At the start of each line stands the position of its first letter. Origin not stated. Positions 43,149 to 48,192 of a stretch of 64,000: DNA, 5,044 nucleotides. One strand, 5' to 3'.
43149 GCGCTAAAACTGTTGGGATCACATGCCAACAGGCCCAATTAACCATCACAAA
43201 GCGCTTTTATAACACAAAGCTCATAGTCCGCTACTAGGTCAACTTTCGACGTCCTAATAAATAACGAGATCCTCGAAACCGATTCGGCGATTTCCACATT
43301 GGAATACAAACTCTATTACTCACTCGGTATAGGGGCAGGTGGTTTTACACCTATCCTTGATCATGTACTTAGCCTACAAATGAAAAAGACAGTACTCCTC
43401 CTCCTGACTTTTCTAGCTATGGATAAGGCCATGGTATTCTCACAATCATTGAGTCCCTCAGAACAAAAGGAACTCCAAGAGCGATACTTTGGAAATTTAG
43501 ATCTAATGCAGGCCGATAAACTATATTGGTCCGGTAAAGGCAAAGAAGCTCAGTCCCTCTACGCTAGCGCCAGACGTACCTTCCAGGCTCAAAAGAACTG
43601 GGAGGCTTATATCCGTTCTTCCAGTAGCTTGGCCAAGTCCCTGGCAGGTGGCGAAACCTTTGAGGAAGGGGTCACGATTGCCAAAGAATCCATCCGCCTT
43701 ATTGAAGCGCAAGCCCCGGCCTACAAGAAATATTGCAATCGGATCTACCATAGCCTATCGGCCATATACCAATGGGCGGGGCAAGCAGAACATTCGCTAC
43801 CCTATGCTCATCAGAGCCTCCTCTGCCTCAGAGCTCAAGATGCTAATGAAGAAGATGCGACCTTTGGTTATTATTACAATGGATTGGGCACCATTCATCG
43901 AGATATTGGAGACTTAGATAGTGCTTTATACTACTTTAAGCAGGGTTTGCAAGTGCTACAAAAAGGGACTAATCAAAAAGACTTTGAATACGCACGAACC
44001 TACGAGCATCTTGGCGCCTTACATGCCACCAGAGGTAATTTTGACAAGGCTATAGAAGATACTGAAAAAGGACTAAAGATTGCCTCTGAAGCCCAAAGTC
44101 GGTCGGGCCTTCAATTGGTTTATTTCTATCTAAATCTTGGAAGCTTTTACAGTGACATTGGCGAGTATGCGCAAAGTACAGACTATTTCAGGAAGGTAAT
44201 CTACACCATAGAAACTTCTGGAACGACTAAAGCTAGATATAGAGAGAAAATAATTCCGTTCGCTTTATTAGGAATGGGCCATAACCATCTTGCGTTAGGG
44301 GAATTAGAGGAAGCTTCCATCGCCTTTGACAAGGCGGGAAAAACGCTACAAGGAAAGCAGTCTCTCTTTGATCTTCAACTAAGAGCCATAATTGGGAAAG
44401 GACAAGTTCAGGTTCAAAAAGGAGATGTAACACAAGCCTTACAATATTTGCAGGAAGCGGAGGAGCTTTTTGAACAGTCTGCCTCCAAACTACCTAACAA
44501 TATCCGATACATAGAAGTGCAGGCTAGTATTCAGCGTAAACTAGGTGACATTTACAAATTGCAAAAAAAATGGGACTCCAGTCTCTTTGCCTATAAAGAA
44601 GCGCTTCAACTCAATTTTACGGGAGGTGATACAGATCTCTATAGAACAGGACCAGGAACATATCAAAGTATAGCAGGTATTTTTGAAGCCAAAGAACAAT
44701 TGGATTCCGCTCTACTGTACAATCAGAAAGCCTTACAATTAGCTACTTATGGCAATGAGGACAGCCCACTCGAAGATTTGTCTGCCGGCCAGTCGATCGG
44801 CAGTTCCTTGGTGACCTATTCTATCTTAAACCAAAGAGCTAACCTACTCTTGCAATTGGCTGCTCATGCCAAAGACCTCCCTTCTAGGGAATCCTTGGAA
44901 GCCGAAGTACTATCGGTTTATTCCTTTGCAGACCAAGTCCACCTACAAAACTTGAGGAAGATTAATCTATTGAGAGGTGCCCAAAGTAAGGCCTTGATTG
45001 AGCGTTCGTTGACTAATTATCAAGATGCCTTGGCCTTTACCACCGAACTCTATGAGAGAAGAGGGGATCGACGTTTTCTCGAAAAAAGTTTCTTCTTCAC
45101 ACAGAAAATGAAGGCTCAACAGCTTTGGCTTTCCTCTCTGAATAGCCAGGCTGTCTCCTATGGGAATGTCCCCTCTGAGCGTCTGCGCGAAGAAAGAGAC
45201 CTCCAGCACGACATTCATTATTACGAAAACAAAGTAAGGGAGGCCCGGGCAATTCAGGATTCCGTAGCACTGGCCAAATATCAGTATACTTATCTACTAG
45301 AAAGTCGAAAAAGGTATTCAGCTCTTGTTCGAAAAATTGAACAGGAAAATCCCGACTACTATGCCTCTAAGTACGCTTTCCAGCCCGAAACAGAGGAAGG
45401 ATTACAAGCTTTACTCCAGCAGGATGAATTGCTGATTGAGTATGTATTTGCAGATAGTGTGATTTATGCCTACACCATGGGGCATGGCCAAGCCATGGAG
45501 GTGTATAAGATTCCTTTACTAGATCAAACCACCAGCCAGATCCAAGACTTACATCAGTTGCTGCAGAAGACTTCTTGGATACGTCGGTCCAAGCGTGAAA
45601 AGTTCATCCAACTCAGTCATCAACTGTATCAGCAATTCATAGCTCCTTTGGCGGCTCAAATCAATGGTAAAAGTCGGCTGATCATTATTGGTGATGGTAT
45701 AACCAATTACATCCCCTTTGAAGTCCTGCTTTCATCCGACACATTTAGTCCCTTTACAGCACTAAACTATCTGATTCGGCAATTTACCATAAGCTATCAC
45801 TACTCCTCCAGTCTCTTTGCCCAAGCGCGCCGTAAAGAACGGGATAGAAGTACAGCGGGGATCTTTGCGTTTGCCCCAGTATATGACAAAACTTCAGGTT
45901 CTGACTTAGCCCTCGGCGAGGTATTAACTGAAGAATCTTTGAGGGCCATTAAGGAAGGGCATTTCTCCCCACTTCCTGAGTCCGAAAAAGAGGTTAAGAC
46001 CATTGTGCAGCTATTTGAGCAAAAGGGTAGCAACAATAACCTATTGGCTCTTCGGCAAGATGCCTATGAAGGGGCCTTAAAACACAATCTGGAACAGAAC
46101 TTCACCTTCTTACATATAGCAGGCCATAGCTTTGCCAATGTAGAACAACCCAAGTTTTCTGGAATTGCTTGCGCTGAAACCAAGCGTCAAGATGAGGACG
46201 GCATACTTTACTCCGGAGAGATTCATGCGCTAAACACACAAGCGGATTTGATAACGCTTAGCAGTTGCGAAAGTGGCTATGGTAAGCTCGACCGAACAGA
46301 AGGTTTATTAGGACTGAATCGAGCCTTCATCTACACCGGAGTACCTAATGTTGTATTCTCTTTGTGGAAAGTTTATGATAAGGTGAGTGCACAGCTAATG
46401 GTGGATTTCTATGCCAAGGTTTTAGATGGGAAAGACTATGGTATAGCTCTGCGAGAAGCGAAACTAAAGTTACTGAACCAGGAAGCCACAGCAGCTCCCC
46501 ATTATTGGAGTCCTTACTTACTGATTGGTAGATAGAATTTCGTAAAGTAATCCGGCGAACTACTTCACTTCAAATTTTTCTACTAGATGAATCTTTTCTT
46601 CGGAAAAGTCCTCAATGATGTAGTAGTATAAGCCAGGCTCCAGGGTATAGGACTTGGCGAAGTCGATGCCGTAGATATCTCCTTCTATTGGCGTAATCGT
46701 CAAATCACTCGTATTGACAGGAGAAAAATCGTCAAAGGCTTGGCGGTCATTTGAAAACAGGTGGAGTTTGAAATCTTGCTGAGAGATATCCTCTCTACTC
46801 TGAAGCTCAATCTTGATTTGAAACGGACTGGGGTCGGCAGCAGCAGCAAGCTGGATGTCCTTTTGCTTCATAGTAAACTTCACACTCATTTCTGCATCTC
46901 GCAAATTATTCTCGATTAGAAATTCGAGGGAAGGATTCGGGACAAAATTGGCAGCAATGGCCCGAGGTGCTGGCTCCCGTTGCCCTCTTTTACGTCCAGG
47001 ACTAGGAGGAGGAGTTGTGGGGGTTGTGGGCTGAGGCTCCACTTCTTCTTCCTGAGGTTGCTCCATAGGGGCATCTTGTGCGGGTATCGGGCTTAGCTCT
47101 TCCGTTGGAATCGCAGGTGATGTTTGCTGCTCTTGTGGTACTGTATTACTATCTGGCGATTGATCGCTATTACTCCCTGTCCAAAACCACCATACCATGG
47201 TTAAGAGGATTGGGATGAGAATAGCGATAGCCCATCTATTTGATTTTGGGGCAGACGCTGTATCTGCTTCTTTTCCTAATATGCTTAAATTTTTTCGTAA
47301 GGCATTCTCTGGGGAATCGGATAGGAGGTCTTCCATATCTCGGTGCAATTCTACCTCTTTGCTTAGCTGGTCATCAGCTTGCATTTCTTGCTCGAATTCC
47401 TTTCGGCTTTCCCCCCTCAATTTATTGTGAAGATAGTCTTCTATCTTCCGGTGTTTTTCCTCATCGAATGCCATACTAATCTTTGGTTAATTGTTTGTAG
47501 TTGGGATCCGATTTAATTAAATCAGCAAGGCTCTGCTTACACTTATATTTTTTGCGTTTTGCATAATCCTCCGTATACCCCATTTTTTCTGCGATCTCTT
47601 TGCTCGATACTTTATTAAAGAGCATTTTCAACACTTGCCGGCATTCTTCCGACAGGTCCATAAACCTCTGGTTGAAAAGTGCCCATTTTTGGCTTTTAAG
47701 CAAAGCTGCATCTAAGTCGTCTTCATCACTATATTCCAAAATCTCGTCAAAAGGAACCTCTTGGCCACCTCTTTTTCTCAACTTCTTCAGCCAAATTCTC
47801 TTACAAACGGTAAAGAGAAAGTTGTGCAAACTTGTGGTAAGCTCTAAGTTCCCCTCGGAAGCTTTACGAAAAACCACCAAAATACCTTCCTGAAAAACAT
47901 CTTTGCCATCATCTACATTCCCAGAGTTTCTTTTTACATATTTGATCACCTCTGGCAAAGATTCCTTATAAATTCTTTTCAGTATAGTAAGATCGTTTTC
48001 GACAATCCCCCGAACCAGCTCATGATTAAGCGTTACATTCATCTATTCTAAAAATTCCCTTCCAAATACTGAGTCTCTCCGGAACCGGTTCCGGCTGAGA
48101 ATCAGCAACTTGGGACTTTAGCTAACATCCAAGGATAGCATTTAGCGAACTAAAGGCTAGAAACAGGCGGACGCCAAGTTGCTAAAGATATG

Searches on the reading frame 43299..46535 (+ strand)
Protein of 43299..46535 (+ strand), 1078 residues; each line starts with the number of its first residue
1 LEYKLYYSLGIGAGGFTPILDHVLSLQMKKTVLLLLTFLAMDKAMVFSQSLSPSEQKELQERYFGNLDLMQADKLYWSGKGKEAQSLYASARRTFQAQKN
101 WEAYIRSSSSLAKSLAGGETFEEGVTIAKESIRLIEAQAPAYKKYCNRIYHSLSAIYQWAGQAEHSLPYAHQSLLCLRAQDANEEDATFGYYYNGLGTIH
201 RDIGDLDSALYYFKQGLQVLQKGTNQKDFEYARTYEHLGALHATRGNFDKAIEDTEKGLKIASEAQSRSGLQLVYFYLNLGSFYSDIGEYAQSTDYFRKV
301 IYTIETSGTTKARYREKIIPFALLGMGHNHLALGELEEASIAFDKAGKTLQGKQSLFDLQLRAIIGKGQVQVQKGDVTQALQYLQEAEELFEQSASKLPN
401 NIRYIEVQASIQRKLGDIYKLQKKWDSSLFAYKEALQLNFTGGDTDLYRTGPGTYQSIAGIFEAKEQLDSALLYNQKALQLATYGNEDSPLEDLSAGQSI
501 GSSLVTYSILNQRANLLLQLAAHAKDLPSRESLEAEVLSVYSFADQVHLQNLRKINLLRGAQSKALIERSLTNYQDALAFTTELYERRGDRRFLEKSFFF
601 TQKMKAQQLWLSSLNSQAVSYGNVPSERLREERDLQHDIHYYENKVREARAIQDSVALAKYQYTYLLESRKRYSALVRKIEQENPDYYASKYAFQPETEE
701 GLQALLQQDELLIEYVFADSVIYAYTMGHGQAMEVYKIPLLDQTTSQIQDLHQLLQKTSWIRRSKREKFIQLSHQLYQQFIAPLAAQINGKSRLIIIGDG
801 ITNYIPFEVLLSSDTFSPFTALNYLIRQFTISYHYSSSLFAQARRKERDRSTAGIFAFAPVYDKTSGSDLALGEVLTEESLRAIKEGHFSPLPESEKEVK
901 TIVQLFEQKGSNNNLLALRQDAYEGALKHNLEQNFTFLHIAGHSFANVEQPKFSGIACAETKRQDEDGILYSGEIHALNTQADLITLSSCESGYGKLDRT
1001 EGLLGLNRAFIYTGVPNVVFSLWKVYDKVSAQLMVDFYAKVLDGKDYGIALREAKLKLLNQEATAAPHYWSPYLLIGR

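Call 41: search_protein_families(library=pfam, proteins=[window:43299-46535:+], max_evalue=0.0001)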
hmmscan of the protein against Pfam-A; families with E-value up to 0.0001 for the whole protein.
window:43299-46535:+ (1078 aa): 9 families
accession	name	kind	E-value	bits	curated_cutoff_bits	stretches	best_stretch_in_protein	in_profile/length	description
PF12770.12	CHAT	-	2.4e-60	204.9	24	1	772-1078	3-289/289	CHAT domain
PF00515.34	TPR_1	-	1e-21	76.2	27.8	0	232-262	1-31/34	Tetratricopeptide repeat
PF13424.12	TPR_12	-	1.2e-19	70.7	30.1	2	231-300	2-71/77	Tetratricopeptide repeat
PF07719.23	TPR_2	-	1.9e-18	65.4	27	0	412-439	4-31/34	Tetratricopeptide repeat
PF13181.12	TPR_8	-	3.3e-14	52.2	25.7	0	276-302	3-29/34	Tetratricopeptide repeat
PF13374.12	TPR_10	-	9.8e-13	48.1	27.5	0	277-304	5-32/42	Tetratricopeptide repeat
PF17874.7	TPR_MalT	-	2.7e-12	47.1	45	1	234-419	42-219/336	MalT-like TPR region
PF13176.12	TPR_7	-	1.1e-05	25.6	27.9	0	278-301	3-26/36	Tetratricopeptide repeat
PF13428.12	TPR_14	-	4e-05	24.3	23.5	0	379-403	12-36/44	Tetratricopeptide repeat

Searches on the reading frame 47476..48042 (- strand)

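Call 41: search_protein_families(library=pfam, proteins=[window:47476-48042:-], max_evalue=0.0001)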
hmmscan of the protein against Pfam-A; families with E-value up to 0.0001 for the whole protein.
window:47476-48042:- (188 aa): 1 family
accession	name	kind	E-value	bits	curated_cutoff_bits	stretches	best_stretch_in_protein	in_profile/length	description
PF04542.20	Sigma70_r2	-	1.1e-05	25.6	24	1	25-92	2-69/71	Sigma-70 region 2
